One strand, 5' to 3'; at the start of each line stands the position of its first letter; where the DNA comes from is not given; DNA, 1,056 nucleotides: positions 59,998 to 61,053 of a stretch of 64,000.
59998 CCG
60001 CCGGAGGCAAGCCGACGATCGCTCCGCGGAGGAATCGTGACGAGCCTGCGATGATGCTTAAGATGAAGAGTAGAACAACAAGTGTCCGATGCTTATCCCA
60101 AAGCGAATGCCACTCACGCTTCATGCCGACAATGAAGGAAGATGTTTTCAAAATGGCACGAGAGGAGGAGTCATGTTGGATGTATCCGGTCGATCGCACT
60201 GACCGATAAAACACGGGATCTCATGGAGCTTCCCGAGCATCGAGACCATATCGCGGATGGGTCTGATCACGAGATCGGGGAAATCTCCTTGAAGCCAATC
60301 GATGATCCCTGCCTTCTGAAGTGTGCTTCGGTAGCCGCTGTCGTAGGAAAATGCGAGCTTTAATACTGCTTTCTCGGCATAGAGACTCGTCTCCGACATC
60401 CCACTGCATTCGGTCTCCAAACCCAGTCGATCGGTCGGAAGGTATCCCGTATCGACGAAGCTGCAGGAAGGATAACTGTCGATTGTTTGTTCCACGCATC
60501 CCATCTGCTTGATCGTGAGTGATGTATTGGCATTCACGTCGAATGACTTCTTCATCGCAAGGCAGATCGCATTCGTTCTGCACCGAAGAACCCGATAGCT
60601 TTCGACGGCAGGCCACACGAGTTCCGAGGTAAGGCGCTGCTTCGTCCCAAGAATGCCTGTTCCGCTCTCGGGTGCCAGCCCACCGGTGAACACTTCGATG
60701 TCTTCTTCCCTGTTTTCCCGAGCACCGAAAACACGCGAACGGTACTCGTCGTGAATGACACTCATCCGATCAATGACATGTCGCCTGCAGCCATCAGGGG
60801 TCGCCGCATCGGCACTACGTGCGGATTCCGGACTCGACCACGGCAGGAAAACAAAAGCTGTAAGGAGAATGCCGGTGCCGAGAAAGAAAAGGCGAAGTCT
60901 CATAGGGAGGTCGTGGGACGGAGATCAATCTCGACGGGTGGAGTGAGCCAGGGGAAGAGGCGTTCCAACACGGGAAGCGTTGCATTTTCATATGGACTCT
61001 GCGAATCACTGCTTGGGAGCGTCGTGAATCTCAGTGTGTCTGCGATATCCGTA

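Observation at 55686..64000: Translationally coupled five-gene operon of orphan, exported, Cys-rich proteins immediately upstream of dnaE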

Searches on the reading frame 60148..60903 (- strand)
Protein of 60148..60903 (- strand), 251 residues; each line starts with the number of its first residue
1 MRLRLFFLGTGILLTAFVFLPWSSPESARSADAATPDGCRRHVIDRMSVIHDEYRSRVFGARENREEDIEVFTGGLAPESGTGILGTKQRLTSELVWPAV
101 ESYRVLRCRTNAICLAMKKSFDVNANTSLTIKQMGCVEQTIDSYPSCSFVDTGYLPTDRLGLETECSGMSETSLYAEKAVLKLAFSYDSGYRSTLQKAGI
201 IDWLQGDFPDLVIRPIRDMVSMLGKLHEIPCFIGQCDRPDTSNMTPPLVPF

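Call 3: search_protein_families(library=pfam, proteins=[window:60151-60903:-], max_evalue=1)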
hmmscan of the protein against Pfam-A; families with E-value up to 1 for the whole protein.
window:60151-60903:- (251 aa): 0 families

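Call 4: search_protein_families(library=ncbifam, proteins=[window:60151-60903:-], max_evalue=1)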
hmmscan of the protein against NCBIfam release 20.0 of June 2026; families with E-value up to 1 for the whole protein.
window:60151-60903:- (251 aa): 0 families

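Call 7: find_encoding_contigs(protein=window:60148-60903:-, flank=10000, max_places=10)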
Protein window:60148-60903:- (251 aa): 2 contigs read that carry it; 2 places shown.
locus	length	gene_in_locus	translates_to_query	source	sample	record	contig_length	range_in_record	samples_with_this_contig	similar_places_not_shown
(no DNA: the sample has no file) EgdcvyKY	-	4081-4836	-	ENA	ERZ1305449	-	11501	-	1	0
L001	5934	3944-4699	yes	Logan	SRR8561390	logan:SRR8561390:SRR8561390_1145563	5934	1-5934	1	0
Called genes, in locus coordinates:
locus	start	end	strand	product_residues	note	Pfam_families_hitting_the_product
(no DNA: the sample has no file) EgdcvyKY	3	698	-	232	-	?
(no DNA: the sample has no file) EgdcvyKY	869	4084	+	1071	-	-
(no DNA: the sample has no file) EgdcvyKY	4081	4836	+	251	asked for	-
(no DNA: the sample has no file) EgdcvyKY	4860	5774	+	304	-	-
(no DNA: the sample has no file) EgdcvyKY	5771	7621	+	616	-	-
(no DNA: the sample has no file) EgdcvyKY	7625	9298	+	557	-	-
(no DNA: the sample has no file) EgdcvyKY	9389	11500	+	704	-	?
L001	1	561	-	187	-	?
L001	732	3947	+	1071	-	-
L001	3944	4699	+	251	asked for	-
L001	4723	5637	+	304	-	-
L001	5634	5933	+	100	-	?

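Call 12: find_homologous_proteins(query=L001:732-3944:+, max_evalue=0.001)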
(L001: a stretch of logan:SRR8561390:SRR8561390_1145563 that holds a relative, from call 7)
Query L001:732-3944:+ (1071 aa): 18 proteins with E <= 0.001 among 8000 candidates.
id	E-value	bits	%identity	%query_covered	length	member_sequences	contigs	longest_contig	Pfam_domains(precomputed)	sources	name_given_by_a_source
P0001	0.0e+0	2529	100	100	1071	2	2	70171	-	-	-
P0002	0.0e+0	1542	62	100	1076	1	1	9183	-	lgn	-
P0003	0.0e+0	1311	56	100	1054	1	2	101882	-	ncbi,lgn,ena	-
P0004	0.0e+0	1307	56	100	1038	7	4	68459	-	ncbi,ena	-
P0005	0.0e+0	1277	55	100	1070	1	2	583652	-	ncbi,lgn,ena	-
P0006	1.3e-290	985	47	100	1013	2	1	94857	-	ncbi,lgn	-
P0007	4.0e-290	983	49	91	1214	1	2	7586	-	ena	-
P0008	3.0e-264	898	44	99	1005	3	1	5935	-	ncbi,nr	ncbi:MAG: hypothetical protein KBA40_02220 [Candidatus Peribacteraceae bacterium]|nr:hypothetical pr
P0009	8.7e-254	863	43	99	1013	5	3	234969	-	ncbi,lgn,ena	-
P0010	1.5e-252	859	43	99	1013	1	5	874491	-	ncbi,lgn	-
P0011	3.0e-248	845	43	98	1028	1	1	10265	-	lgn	-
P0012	4.0e-235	801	42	99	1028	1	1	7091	-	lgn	-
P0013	3.1e-230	785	41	100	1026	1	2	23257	-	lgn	-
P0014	5.3e-230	784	41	98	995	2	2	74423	-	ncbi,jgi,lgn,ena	-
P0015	6.7e-230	784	40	99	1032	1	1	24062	-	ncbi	-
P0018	6.3e-208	711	39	99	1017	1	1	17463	-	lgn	-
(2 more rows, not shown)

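Call 13: find_encoding_contigs(protein=P0010, flank=10000, max_places=2)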
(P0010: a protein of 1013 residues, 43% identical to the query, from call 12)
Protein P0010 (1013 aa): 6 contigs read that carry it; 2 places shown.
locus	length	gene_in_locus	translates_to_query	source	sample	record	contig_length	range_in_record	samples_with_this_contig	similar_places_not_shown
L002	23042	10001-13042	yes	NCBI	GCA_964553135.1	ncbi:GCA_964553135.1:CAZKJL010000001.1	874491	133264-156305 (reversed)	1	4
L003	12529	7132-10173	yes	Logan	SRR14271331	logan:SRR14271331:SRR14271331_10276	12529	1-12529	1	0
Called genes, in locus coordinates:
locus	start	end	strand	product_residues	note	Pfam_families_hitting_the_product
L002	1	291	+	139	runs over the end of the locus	PF01475:FUR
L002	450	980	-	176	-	-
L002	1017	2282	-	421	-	PF00275:EPSP_synthase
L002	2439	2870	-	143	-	PF01252:Peptidase_A8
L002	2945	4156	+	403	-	PF01098:FTSW_RODA_SPOVE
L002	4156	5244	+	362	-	PF03033:Glyco_transf_28, PF04101:Glyco_tran_28_C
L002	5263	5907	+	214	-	PF00160:Pro_isomerase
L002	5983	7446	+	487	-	PF00749:tRNA-synt_1c, PF19269:Anticodon_2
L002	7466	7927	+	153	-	-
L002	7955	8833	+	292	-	PF01565:FAD_binding_4, PF02873:MurB_C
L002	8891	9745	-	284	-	PF00436:SSB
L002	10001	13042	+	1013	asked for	-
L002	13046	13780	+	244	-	-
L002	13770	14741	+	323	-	-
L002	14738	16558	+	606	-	-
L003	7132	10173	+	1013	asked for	-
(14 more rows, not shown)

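Call 14: find_encoding_contigs(protein=P0018, flank=10000, max_places=2)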
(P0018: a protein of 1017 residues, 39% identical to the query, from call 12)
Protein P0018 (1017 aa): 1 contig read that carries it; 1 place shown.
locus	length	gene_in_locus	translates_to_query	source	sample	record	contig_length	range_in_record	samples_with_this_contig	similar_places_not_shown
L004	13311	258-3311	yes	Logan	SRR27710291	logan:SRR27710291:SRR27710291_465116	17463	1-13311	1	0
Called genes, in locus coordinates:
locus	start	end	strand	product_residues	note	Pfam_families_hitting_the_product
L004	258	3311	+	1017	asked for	-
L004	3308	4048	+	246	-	-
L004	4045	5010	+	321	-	-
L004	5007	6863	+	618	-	-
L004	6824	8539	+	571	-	-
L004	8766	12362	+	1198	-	PF02811:PHP, PF07733:DNA_pol3_alpha, PF17657:DNA_pol3_finger, PF14579:HHH_6, PF01336:tRNA_anti-codon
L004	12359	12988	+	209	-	PF01300:Sua5_yciO_yrdC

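Call 15: find_encoding_contigs(protein=P0014, flank=10000, max_places=2)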
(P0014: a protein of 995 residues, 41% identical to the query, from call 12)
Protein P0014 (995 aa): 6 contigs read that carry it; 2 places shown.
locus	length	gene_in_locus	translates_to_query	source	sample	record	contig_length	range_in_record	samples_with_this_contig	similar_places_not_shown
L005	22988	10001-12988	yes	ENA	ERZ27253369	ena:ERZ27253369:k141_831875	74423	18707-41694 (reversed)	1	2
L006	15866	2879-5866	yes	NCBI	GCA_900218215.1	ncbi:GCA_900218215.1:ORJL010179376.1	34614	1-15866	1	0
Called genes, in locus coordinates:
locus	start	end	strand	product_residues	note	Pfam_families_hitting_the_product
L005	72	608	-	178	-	-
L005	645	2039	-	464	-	PF00275:EPSP_synthase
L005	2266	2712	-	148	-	PF01252:Peptidase_A8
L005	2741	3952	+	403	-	PF01098:FTSW_RODA_SPOVE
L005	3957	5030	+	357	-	PF03033:Glyco_transf_28, PF13579:Glyco_trans_4_4 (weak), PF04101:Glyco_tran_28_C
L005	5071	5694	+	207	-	PF00160:Pro_isomerase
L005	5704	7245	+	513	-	PF00749:tRNA-synt_1c, PF19269:Anticodon_2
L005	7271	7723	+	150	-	-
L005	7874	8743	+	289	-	PF01565:FAD_binding_4, PF02873:MurB_C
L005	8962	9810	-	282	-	PF00436:SSB, PF22657:SSB_1 (faint), PF01336:tRNA_anti-codon (faint), PF00436:SSB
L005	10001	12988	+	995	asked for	-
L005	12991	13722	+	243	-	-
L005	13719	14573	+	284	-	-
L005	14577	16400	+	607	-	-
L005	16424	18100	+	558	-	-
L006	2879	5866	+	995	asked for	-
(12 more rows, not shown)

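Call 19: find_related_loci(query=A1, collection=genome_contigs, flank=10000)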
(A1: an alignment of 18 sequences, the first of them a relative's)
Query A1 (1071 aa) in genome_contigs; peptide patterns used: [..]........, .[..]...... (x = any residue, [..] = any of these).
45 stretches matched a pattern; 28 encode a relative of the query (tblastn E <= 1e-3); 28 distinct loci.
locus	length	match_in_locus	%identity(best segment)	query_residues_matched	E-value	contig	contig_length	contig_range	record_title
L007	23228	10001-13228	89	1-1071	0e+0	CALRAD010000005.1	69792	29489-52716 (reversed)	MAG: Candidatus Peribacteria bacterium isolate MaH-04nov19-275 genome assembly, contig: MaH-04nov19-C687, whole genome s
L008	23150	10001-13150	56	1-1067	0e+0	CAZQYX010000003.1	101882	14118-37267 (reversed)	MAG TPA_asm: uncultured Candidatus Peribacteria bacterium isolate ERP113451_co3_227 genome assembly, contig: NODE_62_len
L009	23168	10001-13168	55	1-1070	0e+0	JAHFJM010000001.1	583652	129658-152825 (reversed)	MAG: Candidatus Peribacteria bacterium isolate nzgw386 NODE_7_length_583653_cov_11.942416, whole genome shotgun sequence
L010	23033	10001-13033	47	1-1069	0e+0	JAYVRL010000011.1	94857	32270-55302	MAG: Candidatus Peribacteria bacterium isolate GL73_DN_concoct_161 GL73_DN_concoct_161_10, whole genome shotgun sequence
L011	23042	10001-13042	44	4-1069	0e+0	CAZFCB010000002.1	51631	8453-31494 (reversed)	MAG TPA_asm: uncultured Candidatus Peribacteria bacterium isolate binchicken_co105_187 genome assembly, contig: NODE_729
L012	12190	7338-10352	45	5-1065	0e+0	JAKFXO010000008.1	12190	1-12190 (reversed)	MAG: Candidatus Peribacterales bacterium isolate ND3_Bin_28 ND3_0001126, whole genome shotgun sequence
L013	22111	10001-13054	40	6-1065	0e+0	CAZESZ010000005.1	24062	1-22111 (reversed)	MAG TPA_asm: uncultured Candidatus Peribacteria bacterium isolate SRP192515_co1_140 genome assembly, contig: NODE_1913_l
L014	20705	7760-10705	41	1-1063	0e+0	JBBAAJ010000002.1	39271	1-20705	MAG: Candidatus Peribacteraceae bacterium isolate SO_2017_GW3_39 scaffold_715_c1_OW296A_2017, whole genome shotgun seque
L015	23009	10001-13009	43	5-1067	0e+0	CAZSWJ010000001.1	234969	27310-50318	MAG TPA_asm: uncultured Candidatus Peribacteria bacterium isolate SRP150892_co2_42 genome assembly, contig: NODE_31_leng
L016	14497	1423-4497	40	19-1065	0e+0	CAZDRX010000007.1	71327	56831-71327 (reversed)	MAG TPA_asm: uncultured Candidatus Peribacteria bacterium isolate SRP178908_co1_56 genome assembly, contig: NODE_181_len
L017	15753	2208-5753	51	1-1065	0e+0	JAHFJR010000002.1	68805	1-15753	MAG: Candidatus Peribacteria bacterium isolate nzgw390 NODE_220_length_68806_cov_5.112485, whole genome shotgun sequence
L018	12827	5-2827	41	85-1061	0e+0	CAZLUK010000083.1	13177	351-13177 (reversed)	MAG TPA_asm: uncultured Candidatus Peribacteria bacterium isolate binchicken_co203_97 genome assembly, contig: k141_2791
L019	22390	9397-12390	38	1-1065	0e+0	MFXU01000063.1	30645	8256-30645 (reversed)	MAG: Candidatus Peribacteria bacterium RIFCSPHIGHO2_02_FULL_51_15 rifcsphigho2_02_scaffold_9700, whole genome shotgun se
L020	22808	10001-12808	37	23-1068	0e+0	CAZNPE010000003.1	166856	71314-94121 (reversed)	MAG TPA_asm: uncultured Candidatus Peribacteria bacterium isolate SRP342105_co1_493 genome assembly, contig: NODE_97_len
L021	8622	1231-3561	44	5-841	0e+0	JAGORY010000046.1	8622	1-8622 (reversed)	MAG: Candidatus Peribacteraceae bacterium isolate Gw_Eff_bin_294 Gw_Eff_22830_length_8622_cov_22.682284, whole genome sh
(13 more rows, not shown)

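Call 34: search_solved_structures(query=A1, max_evalue=10)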
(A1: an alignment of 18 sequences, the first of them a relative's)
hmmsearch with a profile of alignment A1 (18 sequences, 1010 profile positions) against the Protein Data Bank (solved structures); distinct sequences matched with E-value up to 10: 1.
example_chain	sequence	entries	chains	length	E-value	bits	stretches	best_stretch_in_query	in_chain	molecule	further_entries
9b6u_D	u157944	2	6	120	1.5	9.6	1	664-698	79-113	2C9 Fab heavy chain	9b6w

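Call 35: search_solved_structures(query=A5, max_evalue=10)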
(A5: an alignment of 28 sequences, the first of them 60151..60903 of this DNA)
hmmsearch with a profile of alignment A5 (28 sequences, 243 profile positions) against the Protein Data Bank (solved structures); distinct sequences matched with E-value up to 10: 14.
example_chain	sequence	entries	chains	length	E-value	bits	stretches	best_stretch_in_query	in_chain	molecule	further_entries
1sfc_C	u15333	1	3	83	0.12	14.8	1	150-205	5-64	PROTEIN (SNAP-25B)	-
6ip1_C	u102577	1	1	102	0.15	14.4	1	149-194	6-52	Synaptosomal-associated protein 25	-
6mdm_H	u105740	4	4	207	0.16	14.4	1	147-222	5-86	Synaptosomal-associated protein 25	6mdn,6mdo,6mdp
9ojr_H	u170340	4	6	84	0.2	14.1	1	149-193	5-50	Synaptosomal-associated protein 25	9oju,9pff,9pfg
1jth_A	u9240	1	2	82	0.24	13.8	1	150-193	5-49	SNAP25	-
1urq_C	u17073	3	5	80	0.26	13.7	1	152-205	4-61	SYNAPTOSOMAL-ASSOCIATED PROTEIN 25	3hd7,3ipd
1l4a_C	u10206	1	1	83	0.28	13.6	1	153-193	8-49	S-SNAP25 fusion protein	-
1n7s_C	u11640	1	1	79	0.3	13.5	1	152-205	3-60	SNAP-25A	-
3rk2_C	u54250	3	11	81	0.37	13.2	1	152-194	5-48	Synaptosomal-associated protein 25 | SNAP25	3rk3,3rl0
5low_D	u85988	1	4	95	0.38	13.2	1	151-194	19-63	Synaptosomal-associated protein 25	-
5lob_D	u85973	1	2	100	0.41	13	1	151-194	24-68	Synaptosomal-associated protein 25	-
2n1t_C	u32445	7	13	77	0.47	12.9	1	154-205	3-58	Synaptosomal-associated protein 25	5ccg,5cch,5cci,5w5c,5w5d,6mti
9ojz_I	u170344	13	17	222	0.52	12.7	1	148-193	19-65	Synaptosomal-associated protein 25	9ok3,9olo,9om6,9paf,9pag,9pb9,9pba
5kj7_C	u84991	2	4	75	0.81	12.1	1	156-205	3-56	Synaptosomal-associated protein 25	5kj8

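Call 42: predict_structure(alignment_id=A1)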
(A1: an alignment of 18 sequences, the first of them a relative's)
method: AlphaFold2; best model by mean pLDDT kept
length: 1071 residues; sequences in the alignment: 18
mean_pLDDT: 61.6   pTM: 0.46
mean pLDDT of the five models: 61.6, 59.5, 56.5, 52.9, 50.4
residues with pLDDT >= 90: 0; 70-90: 461; 50-70: 272; < 50: 338
segments of 3 or more residues with pLDDT < 50: 1-57, 106-110, 134-150, 240-247, 287-291, 300-302, 408-417, 441-525, 741-750, 928-937, 942-946, 963-1034, 1036-1071
pLDDT, mean of each block of 10 residues (from residue 1): 35 31 26 35 34 39 51 63 82 76 50 71 83 44 40 76 81 76 85 84 67 82 84 60 48 66 84 62 56 51 66 74 71 65 74 81 76 72 68 66 57 47 63 57 37 26 30 35 43 38 31 33 52 78 78 71 75 79 78 72 63 76 82 87 78 87 85 77 71 77 80 78 78 62 42 56 68 72 75 72 68 75 83 77 76 68 71 87 81 68 55 57 58 43 49 68 47 42 43 27 30 33 44 46 44 43 31 33
secondary structure, 60 per line:
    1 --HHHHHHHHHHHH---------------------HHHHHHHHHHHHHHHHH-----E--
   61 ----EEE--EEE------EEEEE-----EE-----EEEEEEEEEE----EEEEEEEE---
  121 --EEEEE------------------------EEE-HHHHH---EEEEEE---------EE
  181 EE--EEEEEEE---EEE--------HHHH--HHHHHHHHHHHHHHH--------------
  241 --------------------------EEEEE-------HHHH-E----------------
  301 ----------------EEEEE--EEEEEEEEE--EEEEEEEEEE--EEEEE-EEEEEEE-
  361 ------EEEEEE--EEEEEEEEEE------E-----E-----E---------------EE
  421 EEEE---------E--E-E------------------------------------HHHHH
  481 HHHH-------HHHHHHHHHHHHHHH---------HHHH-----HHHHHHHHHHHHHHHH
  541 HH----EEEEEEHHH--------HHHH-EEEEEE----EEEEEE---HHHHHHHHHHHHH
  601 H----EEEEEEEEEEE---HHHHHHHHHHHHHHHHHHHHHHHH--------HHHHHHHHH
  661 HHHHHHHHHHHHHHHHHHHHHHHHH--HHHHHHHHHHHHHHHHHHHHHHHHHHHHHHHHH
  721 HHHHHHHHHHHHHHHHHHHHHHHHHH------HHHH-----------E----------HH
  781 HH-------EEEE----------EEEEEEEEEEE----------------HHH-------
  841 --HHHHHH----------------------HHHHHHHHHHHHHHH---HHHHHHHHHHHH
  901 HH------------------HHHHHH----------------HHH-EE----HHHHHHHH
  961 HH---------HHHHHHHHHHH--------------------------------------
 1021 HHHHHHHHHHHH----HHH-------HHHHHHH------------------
elements in order (helices of 4 or more, strands of 3 or more residues): H3-14 H36-52 E65-67 E70-72 E79-83 E96-105 E110-117 E123-127 E152-154 H156-160 E164-169 E179-182 E185-191 E195-197 H206-209 H212-226 E267-271 H279-282 E317-321 E324-332 E335-344 E347-351 E353-359 E367-372 E375-384 E419-424 H476-484 H492-506 H516-519 H525-542 E547-552 H564-567 E569-574 E579-584 H588-601 E606-616 H620-643 H652-685 H688-746 H753-756 H779-782 E790-793 E804-814 H843-848 H871-885 H889-902 H921-926 H953-962 H972-982 H1021-1032 H1047-1053

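Call 45: fold_search(model_id=the predicted structure, library=pdb)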
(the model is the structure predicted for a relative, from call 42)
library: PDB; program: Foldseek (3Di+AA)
matches with E <= 10: 50; with E <= 0.001: 0
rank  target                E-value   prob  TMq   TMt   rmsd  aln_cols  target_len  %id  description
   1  8g7u_C                3.1e+00  0.04  0.04  0.06  26.9       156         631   12  Cryo-EM structure of Riplet:RIG-I:dsRNA complex (end-semi-closed end) (released 2023-11-15)
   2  1ztg_D                3.8e+00  0.20  0.05  0.48   3.8        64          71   11  human alpha polyC binding protein KH1 (released 2006-05-27)
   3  7e5v_C                4.0e+00  0.01  0.04  0.08  19.0       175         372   10  Crystal structure of Phm7 in complex with inhibitor (released 2021-06-30)
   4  2z3f_F                4.2e+00  0.02  0.02  0.12  30.3        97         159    8  Crystal structure of spCia1/Asf1 complexed with Cac2 peptide (released 2008-03-11)
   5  1t95                  4.5e+00  0.20  0.04  0.18   3.4        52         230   12  Crystal Structure of the Shwachman-Bodian-Diamond Syndrome Protein Orthologue from Archaeoglobus fulgidus (released 2004-06-22)
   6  1ztg_B                5.5e+00  0.16  0.05  0.51   3.3        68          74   13  human alpha polyC binding protein KH1 (released 2006-05-27)
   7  1xxj_B                5.5e+00  0.01  0.02  0.07  20.7       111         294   11  Urate oxidase from aspergillus flavus complexed with 5-amino 6-nitro uracil (released 2005-03-22)
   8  5hpn_D                6.1e+00  0.12  0.04  0.40   4.2        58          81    7  A circularly permuted PduA forming an icosahedral cage (released 2016-04-06)
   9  5hpn_B                6.5e+00  0.12  0.04  0.40   4.0        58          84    7  A circularly permuted PduA forming an icosahedral cage (released 2016-04-06)
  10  9iv3_A                6.5e+00  0.08  0.04  0.33   4.7        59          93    7  Crystal structure of CcmS-CcmK1 complex from Synechocystis sp. PCC 6803 (released 2025-03-12)
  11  7wu9_R                6.5e+00  0.04  0.04  0.12  35.4       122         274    7  Cryo-EM structure of the human EP3-Gi signaling complex (released 2022-08-17)
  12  4on9_B                6.5e+00  0.03  0.04  0.08  26.1       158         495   11  DECH box helicase domain (released 2014-07-02)
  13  5xf1_B                6.5e+00  0.01  0.04  0.07  33.4       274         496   12  Structure of the Full-length glucagon class B G protein-coupled receptor (released 2017-05-24)
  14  1nh8                  6.8e+00  0.07  0.06  0.19   4.9        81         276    7  ATP PHOSPHORIBOSYLTRANSFERASE (ATP-PRTASE) FROM MYCOBACTERIUM TUBERCULOSIS IN COMPLEX WITH AMP AND HISTIDINE (released 2003-02-11)
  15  3br8                  6.8e+00  0.03  0.03  0.25  11.1        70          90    6  Crystal structure of acylphosphatase from Bacillus subtilis (released 2008-06-24)
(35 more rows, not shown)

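Call 50: search_protein_families(library=phrogs, proteins=[L001:732-3944:+, window:60151-60903:-], max_evalue=1)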
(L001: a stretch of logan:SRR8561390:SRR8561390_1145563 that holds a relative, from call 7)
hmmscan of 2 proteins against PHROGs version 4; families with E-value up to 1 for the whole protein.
L001:732-3944:+ (1071 aa): 0 families

window:60151-60903:- (251 aa): 0 families

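Call 51: search_protein_families(library=padloc, proteins=[L001:732-3944:+, window:60151-60903:-], max_evalue=1)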
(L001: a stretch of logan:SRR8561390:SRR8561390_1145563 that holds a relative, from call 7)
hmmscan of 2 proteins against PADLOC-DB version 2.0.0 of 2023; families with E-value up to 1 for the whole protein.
L001:732-3944:+ (1071 aa): 0 families

window:60151-60903:- (251 aa): 0 families

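Call 67: search_protein_representatives(alignment_id=A1)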
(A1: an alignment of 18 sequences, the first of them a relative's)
Query: 18 sequences, 1010 profile positions. Proteins with E-value up to 0.001 (for the whole library): 209; up to 1e-10: 190; up to 1e-30: 132. The best 150 are listed.
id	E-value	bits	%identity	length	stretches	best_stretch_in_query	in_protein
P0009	0.0e+00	1626.4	-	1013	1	1-1005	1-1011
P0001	0.0e+00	1531.1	-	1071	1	1-1007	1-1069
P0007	0.0e+00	1491.2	-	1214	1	1-1006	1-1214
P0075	0.0e+00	1440.0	-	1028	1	2-1007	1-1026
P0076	0.0e+00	1343.6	-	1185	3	190-1005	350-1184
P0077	0.0e+00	1331.8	-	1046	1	1-1005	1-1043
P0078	0.0e+00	1238.8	-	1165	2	1-824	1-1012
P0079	0.0e+00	1167.0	-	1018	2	3-825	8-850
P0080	0.0e+00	1161.6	-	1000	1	3-1007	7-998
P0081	0.0e+00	1152.5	-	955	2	157-1008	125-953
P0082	0.0e+00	1109.2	-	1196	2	9-819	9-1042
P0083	0.0e+00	1084.5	-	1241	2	6-818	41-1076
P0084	0.0e+00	1077.2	-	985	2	10-816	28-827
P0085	3.7e-294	994.9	-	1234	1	19-1008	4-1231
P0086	2.3e-284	962.4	-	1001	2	6-820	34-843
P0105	8.8e-77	275.3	-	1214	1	9-1006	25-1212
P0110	1.6e-65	238.0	-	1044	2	282-1005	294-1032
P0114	4.9e-61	223.1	-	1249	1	29-917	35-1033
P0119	5.6e-59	216.3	-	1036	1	6-1004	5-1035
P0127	1.2e-54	202.0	-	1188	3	282-801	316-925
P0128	2.2e-54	201.1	-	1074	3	278-786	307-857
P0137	9.6e-51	189.1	-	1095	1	290-972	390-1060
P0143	5.6e-49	183.2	-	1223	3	293-802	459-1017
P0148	6.9e-47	176.3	-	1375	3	292-711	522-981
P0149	1.7e-46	175.0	-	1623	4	449-796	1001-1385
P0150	3.8e-46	173.9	-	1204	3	291-703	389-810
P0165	2.6e-41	157.8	-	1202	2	315-971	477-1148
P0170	5.0e-39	150.3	-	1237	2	288-825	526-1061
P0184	3.7e-36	140.8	-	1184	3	222-794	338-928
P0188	1.0e-35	139.3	-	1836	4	518-816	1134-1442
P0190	5.3e-35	136.9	-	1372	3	451-904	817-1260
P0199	1.1e-32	129.3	-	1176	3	289-776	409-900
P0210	4.2e-29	117.4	-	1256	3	449-795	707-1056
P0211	1.6e-28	115.5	-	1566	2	283-826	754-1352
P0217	1.3e-26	109.2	-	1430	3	203-816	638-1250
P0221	1.6e-25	105.5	-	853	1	438-799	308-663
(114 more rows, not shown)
